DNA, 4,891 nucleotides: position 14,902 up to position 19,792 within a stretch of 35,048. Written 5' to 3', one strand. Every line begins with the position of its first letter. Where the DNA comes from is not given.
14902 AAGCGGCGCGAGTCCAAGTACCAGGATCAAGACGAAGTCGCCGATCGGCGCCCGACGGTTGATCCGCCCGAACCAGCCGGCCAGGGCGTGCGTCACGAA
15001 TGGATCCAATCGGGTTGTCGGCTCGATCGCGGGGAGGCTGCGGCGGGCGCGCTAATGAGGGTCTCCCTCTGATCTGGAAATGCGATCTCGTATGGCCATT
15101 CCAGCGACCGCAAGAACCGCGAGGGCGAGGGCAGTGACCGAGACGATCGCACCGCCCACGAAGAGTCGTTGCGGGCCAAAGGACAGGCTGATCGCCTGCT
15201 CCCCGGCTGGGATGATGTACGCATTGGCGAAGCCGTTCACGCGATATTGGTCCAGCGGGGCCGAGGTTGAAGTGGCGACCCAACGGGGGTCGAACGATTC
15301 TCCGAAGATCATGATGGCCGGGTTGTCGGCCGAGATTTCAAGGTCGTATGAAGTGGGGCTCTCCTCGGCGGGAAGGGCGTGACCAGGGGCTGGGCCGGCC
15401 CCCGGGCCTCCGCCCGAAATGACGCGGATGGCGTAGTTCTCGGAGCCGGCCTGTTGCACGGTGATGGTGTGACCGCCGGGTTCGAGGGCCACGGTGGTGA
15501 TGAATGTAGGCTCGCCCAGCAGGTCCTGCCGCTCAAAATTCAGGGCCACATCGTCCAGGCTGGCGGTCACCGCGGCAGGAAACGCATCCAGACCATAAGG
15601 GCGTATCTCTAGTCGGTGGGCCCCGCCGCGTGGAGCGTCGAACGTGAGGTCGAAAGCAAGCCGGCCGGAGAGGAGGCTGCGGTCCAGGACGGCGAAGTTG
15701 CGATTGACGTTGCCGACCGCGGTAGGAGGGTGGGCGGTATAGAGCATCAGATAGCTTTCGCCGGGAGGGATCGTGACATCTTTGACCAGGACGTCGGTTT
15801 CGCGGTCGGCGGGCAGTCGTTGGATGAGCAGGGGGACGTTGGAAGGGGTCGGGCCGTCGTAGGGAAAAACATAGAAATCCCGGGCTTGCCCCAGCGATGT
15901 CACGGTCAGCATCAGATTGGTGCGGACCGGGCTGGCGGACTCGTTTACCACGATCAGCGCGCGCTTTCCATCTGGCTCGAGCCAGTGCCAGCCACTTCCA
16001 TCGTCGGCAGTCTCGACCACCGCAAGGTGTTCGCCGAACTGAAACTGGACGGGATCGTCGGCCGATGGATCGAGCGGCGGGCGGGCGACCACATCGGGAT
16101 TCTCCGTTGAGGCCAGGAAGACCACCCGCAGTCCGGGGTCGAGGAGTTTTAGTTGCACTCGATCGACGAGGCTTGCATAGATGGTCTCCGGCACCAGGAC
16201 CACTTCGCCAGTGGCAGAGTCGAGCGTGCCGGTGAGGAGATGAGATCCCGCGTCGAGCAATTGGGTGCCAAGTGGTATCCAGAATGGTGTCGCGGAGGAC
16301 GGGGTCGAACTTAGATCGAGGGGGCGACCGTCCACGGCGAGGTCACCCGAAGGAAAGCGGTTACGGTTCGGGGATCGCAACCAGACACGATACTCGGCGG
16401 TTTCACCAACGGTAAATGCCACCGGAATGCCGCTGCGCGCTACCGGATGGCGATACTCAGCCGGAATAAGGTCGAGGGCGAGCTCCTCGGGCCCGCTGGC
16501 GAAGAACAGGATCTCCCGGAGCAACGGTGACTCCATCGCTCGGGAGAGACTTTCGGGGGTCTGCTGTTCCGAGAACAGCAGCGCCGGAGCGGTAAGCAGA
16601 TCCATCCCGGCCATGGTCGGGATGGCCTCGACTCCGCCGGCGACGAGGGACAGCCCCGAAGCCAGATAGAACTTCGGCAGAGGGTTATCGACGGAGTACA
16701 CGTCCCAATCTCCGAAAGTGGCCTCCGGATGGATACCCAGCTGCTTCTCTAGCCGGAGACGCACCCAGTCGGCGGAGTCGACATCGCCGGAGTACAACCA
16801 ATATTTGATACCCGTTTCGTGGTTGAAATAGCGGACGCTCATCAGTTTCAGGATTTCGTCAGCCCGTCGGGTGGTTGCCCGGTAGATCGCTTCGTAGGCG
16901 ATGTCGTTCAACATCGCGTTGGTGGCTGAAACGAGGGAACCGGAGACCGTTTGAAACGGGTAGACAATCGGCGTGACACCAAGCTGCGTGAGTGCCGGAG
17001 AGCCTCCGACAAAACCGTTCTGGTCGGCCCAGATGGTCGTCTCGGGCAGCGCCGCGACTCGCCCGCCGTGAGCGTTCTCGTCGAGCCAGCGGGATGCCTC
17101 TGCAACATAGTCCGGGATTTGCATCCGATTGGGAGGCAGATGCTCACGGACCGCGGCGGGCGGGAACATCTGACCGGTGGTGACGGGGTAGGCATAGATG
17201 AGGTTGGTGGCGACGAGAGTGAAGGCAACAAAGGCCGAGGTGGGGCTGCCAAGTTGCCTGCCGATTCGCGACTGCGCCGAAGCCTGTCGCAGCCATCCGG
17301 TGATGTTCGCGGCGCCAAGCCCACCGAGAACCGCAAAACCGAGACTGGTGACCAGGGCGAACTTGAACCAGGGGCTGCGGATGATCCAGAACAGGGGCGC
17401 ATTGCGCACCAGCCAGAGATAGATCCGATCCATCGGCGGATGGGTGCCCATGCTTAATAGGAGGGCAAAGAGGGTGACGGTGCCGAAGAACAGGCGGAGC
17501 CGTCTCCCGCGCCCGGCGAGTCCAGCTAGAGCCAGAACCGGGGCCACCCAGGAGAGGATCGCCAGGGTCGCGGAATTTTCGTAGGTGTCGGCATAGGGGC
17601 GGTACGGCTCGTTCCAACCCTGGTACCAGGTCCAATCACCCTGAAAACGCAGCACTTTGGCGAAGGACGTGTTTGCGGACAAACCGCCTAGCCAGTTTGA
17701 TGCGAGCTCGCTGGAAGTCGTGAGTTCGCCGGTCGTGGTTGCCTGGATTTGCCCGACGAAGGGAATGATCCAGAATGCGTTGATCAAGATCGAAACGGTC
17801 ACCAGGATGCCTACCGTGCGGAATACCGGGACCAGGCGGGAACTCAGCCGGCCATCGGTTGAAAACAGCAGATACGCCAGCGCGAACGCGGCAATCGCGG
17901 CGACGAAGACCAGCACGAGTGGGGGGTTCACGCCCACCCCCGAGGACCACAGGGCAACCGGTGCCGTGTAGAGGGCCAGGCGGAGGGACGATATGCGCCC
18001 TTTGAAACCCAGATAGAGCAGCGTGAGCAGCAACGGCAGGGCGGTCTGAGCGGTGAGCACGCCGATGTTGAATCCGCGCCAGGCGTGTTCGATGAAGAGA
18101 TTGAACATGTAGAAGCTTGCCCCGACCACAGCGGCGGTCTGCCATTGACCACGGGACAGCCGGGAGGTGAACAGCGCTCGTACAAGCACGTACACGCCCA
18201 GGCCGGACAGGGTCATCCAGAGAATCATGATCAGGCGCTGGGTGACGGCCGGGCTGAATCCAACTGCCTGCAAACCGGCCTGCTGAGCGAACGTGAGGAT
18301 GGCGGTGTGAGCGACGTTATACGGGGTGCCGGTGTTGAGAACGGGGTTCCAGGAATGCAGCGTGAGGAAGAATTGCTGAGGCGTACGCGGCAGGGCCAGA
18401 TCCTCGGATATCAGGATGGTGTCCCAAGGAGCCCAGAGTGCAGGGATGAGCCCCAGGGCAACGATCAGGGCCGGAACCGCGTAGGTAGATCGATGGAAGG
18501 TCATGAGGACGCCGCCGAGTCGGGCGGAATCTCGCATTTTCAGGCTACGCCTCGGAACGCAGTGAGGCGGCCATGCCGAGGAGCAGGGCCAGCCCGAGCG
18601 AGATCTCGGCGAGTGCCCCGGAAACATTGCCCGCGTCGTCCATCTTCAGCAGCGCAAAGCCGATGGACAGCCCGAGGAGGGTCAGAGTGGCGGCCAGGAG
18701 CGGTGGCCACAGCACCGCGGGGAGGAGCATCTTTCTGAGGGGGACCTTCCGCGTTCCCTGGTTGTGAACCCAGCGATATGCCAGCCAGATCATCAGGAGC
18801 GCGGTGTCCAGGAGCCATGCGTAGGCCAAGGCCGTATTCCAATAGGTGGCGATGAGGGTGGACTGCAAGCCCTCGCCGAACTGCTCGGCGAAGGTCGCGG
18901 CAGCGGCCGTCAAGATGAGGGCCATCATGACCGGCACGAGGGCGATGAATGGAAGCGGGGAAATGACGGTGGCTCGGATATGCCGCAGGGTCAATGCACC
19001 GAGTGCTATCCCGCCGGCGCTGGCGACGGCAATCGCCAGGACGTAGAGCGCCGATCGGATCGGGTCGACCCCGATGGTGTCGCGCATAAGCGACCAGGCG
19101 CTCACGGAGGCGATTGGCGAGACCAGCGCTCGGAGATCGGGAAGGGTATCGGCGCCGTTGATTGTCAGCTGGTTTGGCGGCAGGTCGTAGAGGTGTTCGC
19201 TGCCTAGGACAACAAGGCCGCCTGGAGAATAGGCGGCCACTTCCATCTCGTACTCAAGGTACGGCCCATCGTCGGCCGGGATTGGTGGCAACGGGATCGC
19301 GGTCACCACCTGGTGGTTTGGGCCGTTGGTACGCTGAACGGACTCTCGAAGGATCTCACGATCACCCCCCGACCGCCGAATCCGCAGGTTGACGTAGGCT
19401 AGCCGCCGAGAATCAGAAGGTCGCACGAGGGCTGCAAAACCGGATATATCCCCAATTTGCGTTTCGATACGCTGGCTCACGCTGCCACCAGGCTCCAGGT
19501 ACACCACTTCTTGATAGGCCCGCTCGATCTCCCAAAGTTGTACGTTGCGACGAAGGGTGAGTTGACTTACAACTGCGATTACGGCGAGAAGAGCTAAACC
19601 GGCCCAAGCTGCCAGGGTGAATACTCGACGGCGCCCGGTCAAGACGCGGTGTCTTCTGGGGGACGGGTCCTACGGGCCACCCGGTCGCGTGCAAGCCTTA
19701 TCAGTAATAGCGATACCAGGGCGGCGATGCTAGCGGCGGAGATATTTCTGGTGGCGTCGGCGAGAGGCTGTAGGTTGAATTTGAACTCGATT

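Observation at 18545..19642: Three paralogous membrane proteins of no recognisable family, each adjacent to a GT-C gene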

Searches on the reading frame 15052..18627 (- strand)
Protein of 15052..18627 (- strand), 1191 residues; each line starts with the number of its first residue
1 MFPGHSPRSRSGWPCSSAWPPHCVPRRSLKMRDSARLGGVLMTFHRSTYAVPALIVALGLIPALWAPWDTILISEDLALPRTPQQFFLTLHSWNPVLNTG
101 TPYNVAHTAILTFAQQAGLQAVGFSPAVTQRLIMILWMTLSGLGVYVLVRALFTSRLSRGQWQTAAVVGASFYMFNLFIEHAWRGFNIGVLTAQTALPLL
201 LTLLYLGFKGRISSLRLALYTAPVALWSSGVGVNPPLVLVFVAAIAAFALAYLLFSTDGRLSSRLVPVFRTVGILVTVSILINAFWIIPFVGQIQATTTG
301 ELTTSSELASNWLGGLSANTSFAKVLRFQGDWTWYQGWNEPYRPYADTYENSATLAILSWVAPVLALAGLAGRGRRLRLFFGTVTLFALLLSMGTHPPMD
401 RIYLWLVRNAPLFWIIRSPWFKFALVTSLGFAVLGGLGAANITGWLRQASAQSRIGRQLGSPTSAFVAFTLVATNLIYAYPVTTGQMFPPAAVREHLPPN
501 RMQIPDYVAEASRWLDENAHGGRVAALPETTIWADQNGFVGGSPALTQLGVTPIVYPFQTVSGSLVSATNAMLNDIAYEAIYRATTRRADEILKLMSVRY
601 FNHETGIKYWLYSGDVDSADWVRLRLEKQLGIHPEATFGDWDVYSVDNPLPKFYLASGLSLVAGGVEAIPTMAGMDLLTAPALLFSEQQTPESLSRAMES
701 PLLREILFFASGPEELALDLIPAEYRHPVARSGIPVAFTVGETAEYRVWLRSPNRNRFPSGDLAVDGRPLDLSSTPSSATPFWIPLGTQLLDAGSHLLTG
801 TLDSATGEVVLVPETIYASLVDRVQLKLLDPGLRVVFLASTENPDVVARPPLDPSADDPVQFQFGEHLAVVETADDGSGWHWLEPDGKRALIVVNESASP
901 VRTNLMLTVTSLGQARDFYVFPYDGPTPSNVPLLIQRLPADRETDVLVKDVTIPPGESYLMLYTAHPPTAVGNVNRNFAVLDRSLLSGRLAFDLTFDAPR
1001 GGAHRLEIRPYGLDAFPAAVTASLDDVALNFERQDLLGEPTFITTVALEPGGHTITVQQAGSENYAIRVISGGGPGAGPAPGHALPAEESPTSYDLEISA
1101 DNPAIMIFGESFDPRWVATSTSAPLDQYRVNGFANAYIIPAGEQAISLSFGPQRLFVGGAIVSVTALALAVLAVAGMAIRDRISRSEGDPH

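Call 10: search_protein_families(library=pfam, proteins=[window:15052-18627:-], max_evalue=0.01)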
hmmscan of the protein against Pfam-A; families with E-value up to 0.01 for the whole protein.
window:15052-18627:- (1191 aa): 0 families

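Call 28: search_protein_families(library=ncbifam, proteins=[window:15052-18627:-], max_evalue=0.01)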
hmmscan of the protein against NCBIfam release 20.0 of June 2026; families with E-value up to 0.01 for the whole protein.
window:15052-18627:- (1191 aa): 0 families

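Call 48: search_solved_structures(query=window:15052-18537:-, max_evalue=1)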
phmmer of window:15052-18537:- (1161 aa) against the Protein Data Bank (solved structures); distinct sequences matched with E-value up to 1: 5.
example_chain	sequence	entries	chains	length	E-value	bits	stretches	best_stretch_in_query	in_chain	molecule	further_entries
2a37_A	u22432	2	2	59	0.015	16.2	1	816-865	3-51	Protein E(sev)2B | SH2-SH3 adapter protein drk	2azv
2a36_A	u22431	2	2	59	0.19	12.6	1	816-865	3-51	Protein E(sev)2B | SH2-SH3 adapter protein drk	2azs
2a28_A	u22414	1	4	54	0.37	11.7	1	824-862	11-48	BZZ1 protein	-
8ose_A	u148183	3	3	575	0.82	10.5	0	272-337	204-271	Chitodextrinase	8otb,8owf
8oye_A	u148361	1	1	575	0.82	10.5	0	272-337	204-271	Chitodextrinase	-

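Call 52: search_protein_families(library=pfam, proteins=[window:15052-18537:-], max_evalue=10)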
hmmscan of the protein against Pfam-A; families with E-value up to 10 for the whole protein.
window:15052-18537:- (1161 aa): 2 families
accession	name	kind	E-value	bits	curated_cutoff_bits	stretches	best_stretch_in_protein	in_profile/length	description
PF17189.10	Glyco_hydro_30C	-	0.13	12.9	22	1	853-875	23-45/65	Glycosyl hydrolase family 30 beta sandwich domain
PF12679.13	ABC2_membrane_2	-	0.47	10.1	27.2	1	22-116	183-275/283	ABC-2 family transporter protein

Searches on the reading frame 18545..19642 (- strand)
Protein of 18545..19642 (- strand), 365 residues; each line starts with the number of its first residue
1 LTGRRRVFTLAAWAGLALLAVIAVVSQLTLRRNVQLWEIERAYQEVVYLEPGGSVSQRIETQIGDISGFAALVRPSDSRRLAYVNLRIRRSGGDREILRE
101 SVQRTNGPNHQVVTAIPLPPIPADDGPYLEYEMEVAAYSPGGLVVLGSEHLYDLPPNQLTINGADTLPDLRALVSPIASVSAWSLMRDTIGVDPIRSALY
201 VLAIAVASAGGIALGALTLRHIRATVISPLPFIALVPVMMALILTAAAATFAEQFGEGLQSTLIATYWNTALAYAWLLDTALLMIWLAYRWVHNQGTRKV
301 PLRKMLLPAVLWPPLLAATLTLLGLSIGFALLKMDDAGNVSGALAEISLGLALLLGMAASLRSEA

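Call 9: search_protein_families(library=pfam, proteins=[window:18545-19642:-], max_evalue=10)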
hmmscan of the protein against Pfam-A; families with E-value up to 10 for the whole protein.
window:18545-19642:- (365 aa): 1 family
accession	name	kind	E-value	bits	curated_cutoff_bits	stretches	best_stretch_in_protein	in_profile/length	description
PF08041.16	PetM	-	0.0016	18.4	25.1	1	316-333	9-26/30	PetM family of cytochrome b6f complex subunit 7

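Call 14: find_homologous_proteins(query=window:18545-19642:-, max_evalue=0.001)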
Query window:18545-19642:- (365 aa): 4 proteins with E <= 0.001 among 8000 candidates.
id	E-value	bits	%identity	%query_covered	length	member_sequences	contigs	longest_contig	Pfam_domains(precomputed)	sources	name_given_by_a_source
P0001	2.2e-226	769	100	100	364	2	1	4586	-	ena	-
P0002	5.6e-132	458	62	99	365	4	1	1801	-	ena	-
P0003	1.1e-127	444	60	100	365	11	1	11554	-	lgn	-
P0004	1.8e-127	443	61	99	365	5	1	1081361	-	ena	-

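Call 15: find_encoding_contigs(protein=P0004, flank=10000, max_places=3)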
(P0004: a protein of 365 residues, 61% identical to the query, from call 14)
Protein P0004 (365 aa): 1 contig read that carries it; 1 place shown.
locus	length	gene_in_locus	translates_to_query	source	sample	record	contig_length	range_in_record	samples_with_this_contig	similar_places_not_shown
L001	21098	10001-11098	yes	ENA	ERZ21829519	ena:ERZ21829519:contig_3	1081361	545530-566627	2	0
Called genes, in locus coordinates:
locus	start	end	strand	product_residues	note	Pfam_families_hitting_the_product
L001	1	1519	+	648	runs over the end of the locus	PF00009:GTP_EFTU, PF01926:MMR_HSR1 (faint), PF03144:GTP_EFTU_D2, PF25461:Beta-barrel_SelB, PF09106:WHD_2nd_SelB, PF09107:WHD_3rd_SelB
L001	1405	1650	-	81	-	-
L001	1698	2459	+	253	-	-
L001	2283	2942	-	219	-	-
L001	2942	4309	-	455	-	-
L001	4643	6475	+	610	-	PF02543:Carbam_trans_N, PF16861:Carbam_trans_C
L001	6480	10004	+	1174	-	PF11847:GT-C_AftD (weak)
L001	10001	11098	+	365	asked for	-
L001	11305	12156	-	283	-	PF13276:HTH_21 (weak), PF00665:rve, PF13683:rve_3, PF13333:rve_2 (weak)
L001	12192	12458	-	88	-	PF01527:HTH_Tnp_1, PF13384:HTH_23 (weak), PF13518:HTH_28 (faint)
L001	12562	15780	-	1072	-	-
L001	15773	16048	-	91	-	-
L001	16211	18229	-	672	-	-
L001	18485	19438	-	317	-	PF00535:Glycos_transf_2, PF13641:Glyco_tranf_2_3 (weak)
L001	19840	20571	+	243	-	PF13489:Methyltransf_23, PF13847:Methyltransf_31 (weak), PF08241:Methyltransf_11, PF08242:Methyltransf_12 (weak), PF13649:Methyltransf_25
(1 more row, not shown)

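Call 16: find_encoding_contigs(protein=P0003, flank=10000, max_places=3)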
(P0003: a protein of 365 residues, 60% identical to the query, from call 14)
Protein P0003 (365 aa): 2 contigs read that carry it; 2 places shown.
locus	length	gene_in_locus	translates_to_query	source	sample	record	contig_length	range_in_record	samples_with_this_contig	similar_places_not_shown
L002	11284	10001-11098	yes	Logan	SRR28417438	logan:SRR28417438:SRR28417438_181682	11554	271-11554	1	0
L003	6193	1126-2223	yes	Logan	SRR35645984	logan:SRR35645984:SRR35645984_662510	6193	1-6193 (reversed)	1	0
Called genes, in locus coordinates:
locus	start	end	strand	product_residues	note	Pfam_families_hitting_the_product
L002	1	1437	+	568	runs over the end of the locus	?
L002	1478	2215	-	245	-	-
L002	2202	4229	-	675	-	-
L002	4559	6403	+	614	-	PF02543:Carbam_trans_N, PF16861:Carbam_trans_C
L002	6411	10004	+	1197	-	-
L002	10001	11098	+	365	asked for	-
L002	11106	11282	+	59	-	?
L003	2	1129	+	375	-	?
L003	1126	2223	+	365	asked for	-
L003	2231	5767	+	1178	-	-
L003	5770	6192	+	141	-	?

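Call 28: search_protein_families(library=ncbifam, proteins=[window:18545-19642:-], max_evalue=0.01)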
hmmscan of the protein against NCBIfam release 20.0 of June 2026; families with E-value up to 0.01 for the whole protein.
window:18545-19642:- (365 aa): 1 family
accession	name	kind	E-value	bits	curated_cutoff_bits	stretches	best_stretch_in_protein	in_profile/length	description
NF008826.2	PRK11876.1-2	equivalog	0.0011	18.7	33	1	315-333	8-26/30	cytochrome b6-f complex subunit PetM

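Call 44: predict_structure(alignment_id=A6)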
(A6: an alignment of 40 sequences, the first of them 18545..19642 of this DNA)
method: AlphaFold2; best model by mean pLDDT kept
length: 365 residues; sequences in the alignment: 40
mean_pLDDT: 90.1   pTM: 0.83
mean pLDDT of the five models: 90.1, 89.9, 88.6, 88.3, 86.9
residues with pLDDT >= 90: 237; 70-90: 118; 50-70: 10; < 50: 0
segments of 3 or more residues with pLDDT < 50: none
pLDDT, mean of each block of 10 residues (from residue 1): 84 86 84 89 87 95 92 94 96 91 93 91 87 97 90 74 91 93 92 95 96 91 83 89 92 79 92 94 91 85 91 93 92 90 95 95 79
secondary structure, 60 per line:
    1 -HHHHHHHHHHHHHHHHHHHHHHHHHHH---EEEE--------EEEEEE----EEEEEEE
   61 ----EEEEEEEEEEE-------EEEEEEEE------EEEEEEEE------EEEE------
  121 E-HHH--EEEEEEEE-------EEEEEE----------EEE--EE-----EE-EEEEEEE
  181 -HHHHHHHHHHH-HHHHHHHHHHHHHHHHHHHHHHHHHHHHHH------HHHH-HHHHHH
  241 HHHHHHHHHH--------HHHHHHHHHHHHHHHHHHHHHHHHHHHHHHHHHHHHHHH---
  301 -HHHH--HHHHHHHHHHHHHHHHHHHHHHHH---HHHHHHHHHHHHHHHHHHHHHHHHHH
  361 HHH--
elements in order: H2-28 E32-35 E44-49 E54-60 E65-75 E83-90 E97-104 E111-114 E128-135 E143-148 E159-161 E174-180 H182-192 H194-223 H230-233 H235-250 H259-297 H302-305 H308-331 H335-363

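Call 46: fold_search(model_id=the predicted structure, library=pdb)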
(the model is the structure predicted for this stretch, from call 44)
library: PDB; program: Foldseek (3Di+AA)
matches with E <= 10: 863; with E <= 0.001: 0
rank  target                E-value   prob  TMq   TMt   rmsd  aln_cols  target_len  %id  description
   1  2waa                  1.9e-03  1.00  0.18  0.20   9.5       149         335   13  Structure of a family two carbohydrate esterase from Cellvibrio japonicus (released 2009-03-24)
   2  8xcg_J                2.5e-03  0.84  0.16  0.11  15.3       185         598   11  Tail tip complex of bacteriophage lambda in the open state (released 2024-05-01)
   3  7vrn_A                4.5e-03  0.89  0.19  0.17  14.1       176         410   17  Structure of infectious bursal disease virus Gt strain (released 2022-03-30)
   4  7vrn_B                5.8e-03  0.85  0.18  0.16  13.5       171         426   16  Structure of infectious bursal disease virus Gt strain (released 2022-03-30)
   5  7vrn_L                6.4e-03  0.82  0.18  0.16  14.1       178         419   16  Structure of infectious bursal disease virus Gt strain (released 2022-03-30)
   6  7vrp_J                7.2e-03  0.80  0.18  0.16  14.6       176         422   15  Structure of infectious bursal disease virus Gx strain (released 2022-03-30)
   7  1gui_A                8.4e-03  1.00  0.22  0.47   6.7       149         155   13  CBM4 structure and function (released 2002-09-26)
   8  7vrn_I                8.8e-03  0.63  0.14  0.13  16.5       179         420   12  Structure of infectious bursal disease virus Gt strain (released 2022-03-30)
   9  2df7_L                9.3e-03  0.85  0.19  0.17  13.1       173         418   16  Crystal structure of infectious bursal disease virus VP2 subviral particle (released 2006-06-27)
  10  3fbm                  1.1e-02  0.85  0.19  0.17  13.1       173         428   16  D431N Mutant VP2 Protein of Infectious Bursal Disease Virus; Derived T=1 Particles (released 2009-01-13)
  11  3p6b_A                1.2e-02  0.94  0.15  0.27  14.0       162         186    7  The crystal structure of CelK CBM4 from Clostridium thermocellum (released 2011-08-24)
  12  8xmz_A                1.4e-02  1.00  0.21  0.49   9.7       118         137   10  Crystal structure of a novel porphyran-binding carbohydrate binding module (released 2024-01-17)
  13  2gsy_E                1.4e-02  0.85  0.19  0.17  13.1       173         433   16  The 2.6A structure of Infectious Bursal Virus Derived T=1 Particles (released 2006-07-18)
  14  7vrn_C                1.5e-02  0.80  0.19  0.17  13.8       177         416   15  Structure of infectious bursal disease virus Gt strain (released 2022-03-30)
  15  2df7_O                1.6e-02  0.75  0.18  0.17  14.0       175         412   16  Crystal structure of infectious bursal disease virus VP2 subviral particle (released 2006-06-27)
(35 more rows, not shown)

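Call 67: find_related_loci(query=window:18545-19642:-, collection=genome_contigs, flank=10000)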
Query window:18545-19642:- (365 aa) in genome_contigs; peptide patterns used: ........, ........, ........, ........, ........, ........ (x = any residue, [..] = any of these).
52 stretches matched a pattern, but none encodes a relative of the query by tblastn (E <= 1e-3).
